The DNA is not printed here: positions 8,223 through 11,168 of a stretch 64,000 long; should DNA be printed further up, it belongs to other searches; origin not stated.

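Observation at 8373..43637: Two clades of large subunit; clade A has lost part of the transhydroxylase substrate-binding residue set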

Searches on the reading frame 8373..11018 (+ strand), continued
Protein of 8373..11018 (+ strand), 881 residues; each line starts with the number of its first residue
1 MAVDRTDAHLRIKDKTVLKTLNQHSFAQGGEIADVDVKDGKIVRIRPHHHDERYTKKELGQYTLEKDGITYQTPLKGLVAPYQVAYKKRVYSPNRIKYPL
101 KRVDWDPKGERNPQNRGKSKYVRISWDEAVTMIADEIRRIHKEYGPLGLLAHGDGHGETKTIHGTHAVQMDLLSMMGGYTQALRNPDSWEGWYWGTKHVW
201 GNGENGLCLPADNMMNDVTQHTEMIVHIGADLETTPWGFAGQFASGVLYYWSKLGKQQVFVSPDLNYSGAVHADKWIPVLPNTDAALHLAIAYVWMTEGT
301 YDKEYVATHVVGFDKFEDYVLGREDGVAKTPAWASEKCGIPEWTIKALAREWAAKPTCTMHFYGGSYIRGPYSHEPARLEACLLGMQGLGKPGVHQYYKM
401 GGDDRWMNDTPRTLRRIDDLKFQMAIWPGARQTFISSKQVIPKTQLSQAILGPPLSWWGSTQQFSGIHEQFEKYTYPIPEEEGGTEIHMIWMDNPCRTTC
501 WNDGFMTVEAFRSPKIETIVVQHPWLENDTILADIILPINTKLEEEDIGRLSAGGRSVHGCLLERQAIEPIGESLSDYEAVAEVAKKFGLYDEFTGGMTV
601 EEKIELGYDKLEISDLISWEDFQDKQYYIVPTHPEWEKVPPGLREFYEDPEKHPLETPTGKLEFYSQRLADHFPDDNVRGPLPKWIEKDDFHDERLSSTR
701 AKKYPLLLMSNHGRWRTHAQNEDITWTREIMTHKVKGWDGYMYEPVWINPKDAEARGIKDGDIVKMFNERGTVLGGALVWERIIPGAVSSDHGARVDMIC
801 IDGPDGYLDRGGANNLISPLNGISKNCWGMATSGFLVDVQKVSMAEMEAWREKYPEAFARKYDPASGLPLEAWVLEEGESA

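Call 54: find_encoding_contigs(protein=P0121, flank=10000, max_places=2)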
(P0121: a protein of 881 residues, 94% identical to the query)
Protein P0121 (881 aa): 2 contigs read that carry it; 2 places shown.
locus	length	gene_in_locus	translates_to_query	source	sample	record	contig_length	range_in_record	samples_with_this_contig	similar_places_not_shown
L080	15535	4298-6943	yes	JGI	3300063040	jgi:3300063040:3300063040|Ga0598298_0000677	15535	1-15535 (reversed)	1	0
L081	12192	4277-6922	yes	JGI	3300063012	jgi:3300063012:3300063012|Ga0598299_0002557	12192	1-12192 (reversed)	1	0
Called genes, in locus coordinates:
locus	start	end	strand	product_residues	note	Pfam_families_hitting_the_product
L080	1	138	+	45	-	?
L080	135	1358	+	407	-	PF00083:Sugar_tr, PF07690:MFS_1, PF13347:MFS_2 (weak)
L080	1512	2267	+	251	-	-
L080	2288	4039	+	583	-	PF02129:Peptidase_S15, PF08530:PepX_C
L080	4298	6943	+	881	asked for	PF00384:Molybdopterin, PF01568:Molydop_binding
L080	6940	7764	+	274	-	PF13247:Fer4_11, PF12838:Fer4_7 (weak), PF14697:Fer4_21 (weak), PF00037:Fer4, PF12797:Fer4_2 (weak), PF12837:Fer4_6 (weak), PF13237:Fer4_10, PF13620:CarboxypepD_reg, +3 more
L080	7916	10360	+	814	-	PF21423:AhtL-like_1st, PF00384:Molybdopterin, PF01568:Molydop_binding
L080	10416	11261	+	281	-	PF13187:Fer4_9 (faint), PF13247:Fer4_11, PF13620:CarboxypepD_reg (weak)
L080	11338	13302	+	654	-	PF00724:Oxidored_FMN, PF00890:FAD_binding_2, PF01266:DAO (weak), PF03486:HI0933_like (weak), PF07992:Pyr_redox_2, PF12831:FAD_oxidored, PF13450:NAD_binding_8 (weak), PF13738:Pyr_redox_3, +6 more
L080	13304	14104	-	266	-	PF01061:ABC2_membrane, PF12679:ABC2_membrane_2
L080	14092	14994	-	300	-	PF00005:ABC_tran, PF13304:AAA_21, PF13732:DrrA1-3_C (weak)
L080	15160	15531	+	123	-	-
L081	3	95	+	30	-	?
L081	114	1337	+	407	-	PF00083:Sugar_tr, PF07690:MFS_1, PF13347:MFS_2 (weak)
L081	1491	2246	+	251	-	-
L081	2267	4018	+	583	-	PF02129:Peptidase_S15, PF08530:PepX_C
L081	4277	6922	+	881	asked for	PF00384:Molybdopterin, PF01568:Molydop_binding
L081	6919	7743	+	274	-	PF13247:Fer4_11, PF12838:Fer4_7 (weak), PF14697:Fer4_21 (weak), PF00037:Fer4, PF12797:Fer4_2 (weak), PF12837:Fer4_6 (weak), PF13237:Fer4_10, PF13620:CarboxypepD_reg, +3 more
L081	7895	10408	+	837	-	PF21423:AhtL-like_1st, PF00384:Molybdopterin, PF01568:Molydop_binding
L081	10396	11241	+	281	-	PF13187:Fer4_9 (faint), PF13247:Fer4_11, PF13620:CarboxypepD_reg (weak)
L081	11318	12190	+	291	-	?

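Call 55: find_encoding_contigs(protein=P0179, flank=8000, max_places=2)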
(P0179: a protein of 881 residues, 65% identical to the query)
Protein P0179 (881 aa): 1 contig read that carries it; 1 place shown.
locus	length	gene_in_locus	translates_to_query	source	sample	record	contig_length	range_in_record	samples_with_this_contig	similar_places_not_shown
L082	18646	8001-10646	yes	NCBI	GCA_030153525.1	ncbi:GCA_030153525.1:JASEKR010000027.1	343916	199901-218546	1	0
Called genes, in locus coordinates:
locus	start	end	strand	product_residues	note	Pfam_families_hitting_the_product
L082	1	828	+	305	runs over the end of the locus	PF19300:BPD_transp_1_N, PF00528:BPD_transp_1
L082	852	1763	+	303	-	PF00528:BPD_transp_1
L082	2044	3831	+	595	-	PF23952:LRR_EndoS (faint), PF25019:LRR_R13L1-DRL21 (faint), PF23598:LRR_14, PF23211:LRR_LRWD1 (weak), PF13855:LRR_8 (weak), PF12799:LRR_4, PF13855:LRR_8 (weak), PF12799:LRR_4 (weak)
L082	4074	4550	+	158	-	PF14317:YcxB (weak)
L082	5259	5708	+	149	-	PF13404:HTH_AsnC-type, PF13412:HTH_24, PF08279:HTH_11 (weak), PF12840:HTH_20 (weak), PF01037:AsnC_trans_reg, PF22482:AsnC_trans_reg_3 (weak)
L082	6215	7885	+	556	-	PF00496:SBP_bac_5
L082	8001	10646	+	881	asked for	PF21423:AhtL-like_1st, PF00384:Molybdopterin, PF01568:Molydop_binding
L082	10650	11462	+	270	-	PF13247:Fer4_11, PF12838:Fer4_7 (weak), PF13187:Fer4_9 (weak), PF12797:Fer4_2 (weak), PF12837:Fer4_6 (weak), PF13237:Fer4_10 (weak), PF00037:Fer4, PF13620:CarboxypepD_reg, +1 more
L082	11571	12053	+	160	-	-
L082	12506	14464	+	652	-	PF00724:Oxidored_FMN, PF01262:AlaDh_PNT_C (faint), PF13434:Lys_Orn_oxgnase (faint), PF07992:Pyr_redox_2, PF12831:FAD_oxidored, PF13450:NAD_binding_8 (weak), PF13738:Pyr_redox_3, PF00070:Pyr_redox, +7 more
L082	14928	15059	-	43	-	-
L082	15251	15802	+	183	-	PF01047:MarR, PF12802:MarR_2 (faint), PF13463:HTH_27 (weak)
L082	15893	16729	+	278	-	-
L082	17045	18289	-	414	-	PF12704:MacB_PCD, PF02687:FtsX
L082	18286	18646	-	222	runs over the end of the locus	PF00005:ABC_tran, PF02463:SMC_N (faint)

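Call 56: find_encoding_contigs(protein=P0125, flank=8000, max_places=2)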
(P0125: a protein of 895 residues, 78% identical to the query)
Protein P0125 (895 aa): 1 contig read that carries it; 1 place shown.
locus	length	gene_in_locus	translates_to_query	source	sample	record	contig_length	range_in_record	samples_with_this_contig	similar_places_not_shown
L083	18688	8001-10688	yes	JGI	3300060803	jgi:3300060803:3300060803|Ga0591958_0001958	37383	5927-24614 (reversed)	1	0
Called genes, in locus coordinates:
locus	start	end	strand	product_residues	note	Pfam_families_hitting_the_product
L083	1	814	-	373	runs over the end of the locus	-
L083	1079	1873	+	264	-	PF00149:Metallophos (weak), PF13277:YmdB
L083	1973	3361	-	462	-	PF06245:DUF1015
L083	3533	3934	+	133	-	-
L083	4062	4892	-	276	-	PF13247:Fer4_11, PF13620:CarboxypepD_reg, PF13715:CarbopepD_reg_2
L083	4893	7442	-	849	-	PF21423:AhtL-like_1st, PF00384:Molybdopterin, PF01568:Molydop_binding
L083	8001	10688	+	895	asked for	PF00384:Molybdopterin, PF01568:Molydop_binding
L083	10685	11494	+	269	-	PF13484:Fer4_16 (faint), PF13247:Fer4_11, PF12838:Fer4_7 (weak), PF12797:Fer4_2 (weak), PF12837:Fer4_6 (weak), PF13237:Fer4_10, PF00037:Fer4, PF13620:CarboxypepD_reg, +1 more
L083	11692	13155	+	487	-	PF01565:FAD_binding_4, PF02913:FAD-oxidase_C (faint)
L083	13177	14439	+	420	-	PF02754:CCG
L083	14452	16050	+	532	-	PF01565:FAD_binding_4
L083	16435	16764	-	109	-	-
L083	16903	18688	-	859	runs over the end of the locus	PF21423:AhtL-like_1st, PF00384:Molybdopterin, PF01568:Molydop_binding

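Call 57: find_encoding_contigs(protein=P0128, flank=8000, max_places=2)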
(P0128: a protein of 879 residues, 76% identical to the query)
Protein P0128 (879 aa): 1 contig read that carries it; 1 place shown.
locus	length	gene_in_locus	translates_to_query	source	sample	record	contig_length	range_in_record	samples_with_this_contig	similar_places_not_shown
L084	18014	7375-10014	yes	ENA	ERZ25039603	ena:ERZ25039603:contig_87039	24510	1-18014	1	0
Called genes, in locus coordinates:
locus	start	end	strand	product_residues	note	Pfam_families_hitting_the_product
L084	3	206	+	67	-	?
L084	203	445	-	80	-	-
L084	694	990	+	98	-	-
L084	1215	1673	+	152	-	PF00384:Molybdopterin (weak)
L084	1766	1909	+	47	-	-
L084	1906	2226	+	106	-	PF01568:Molydop_binding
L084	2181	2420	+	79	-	-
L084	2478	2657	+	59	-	-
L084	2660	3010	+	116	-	PF13247:Fer4_11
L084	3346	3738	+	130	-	-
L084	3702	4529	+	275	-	PF13458:Peripla_BP_6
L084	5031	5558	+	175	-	PF00890:FAD_binding_2 (weak)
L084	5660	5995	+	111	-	-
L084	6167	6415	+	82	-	-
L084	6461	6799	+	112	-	-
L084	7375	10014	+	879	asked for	PF21423:AhtL-like_1st, PF00384:Molybdopterin, PF01568:Molydop_binding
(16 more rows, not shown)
